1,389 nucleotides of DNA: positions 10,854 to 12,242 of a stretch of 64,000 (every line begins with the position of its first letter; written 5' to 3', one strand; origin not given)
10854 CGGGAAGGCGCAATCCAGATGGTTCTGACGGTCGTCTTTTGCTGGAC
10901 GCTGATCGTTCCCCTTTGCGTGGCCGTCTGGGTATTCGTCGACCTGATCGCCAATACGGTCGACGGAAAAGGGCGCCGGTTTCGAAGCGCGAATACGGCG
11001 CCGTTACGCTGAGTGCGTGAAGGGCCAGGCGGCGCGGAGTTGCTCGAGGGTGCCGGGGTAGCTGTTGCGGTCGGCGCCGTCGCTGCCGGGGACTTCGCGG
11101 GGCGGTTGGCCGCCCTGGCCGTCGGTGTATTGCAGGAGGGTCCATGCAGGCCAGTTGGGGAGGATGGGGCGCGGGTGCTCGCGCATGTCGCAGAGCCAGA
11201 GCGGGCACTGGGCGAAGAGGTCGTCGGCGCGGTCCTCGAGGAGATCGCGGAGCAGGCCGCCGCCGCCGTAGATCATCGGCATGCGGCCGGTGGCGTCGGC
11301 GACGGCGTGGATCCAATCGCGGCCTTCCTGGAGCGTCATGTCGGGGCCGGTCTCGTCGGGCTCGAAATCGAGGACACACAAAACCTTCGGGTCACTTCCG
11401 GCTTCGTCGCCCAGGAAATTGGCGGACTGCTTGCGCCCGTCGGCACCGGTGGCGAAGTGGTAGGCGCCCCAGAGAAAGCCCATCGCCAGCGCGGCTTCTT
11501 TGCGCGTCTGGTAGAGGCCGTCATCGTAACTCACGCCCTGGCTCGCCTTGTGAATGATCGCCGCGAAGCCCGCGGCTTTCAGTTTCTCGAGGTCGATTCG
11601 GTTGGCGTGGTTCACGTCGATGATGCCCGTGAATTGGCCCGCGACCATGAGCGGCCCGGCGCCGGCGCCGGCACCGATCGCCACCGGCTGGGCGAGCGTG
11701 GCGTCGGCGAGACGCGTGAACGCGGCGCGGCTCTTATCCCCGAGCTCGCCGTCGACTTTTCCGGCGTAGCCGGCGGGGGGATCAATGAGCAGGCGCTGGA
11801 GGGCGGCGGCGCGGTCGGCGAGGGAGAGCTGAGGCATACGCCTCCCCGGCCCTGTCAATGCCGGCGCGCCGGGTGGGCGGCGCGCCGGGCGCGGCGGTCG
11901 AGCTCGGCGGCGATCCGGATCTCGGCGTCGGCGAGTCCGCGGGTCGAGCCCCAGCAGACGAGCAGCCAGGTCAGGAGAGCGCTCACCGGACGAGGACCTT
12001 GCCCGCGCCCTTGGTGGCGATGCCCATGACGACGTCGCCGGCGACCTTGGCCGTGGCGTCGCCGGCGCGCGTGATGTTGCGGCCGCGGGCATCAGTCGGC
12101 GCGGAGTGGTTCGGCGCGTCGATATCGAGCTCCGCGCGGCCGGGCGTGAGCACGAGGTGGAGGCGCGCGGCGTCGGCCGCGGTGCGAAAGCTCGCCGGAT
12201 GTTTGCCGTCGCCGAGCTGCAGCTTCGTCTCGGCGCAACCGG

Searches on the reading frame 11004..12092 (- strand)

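Call 15: search_protein_families(library=phrogs, proteins=[window:11004-12092:-], max_evalue=0.001)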
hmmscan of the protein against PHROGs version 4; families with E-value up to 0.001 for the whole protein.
window:11004-12092:- (362 aa): 4 families
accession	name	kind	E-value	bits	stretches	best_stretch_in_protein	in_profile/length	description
phrog_6219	-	lysis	9e-19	69.1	1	157-324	4-170/326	endolysin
phrog_6745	-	lysis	7.2e-14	52.4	1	155-304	5-155/396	endolysin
phrog_291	-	lysis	6.4e-13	49.3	1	157-325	115-290/509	endolysin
phrog_3084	-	lysis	6.3e-08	33.1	1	158-270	162-273/468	endolysin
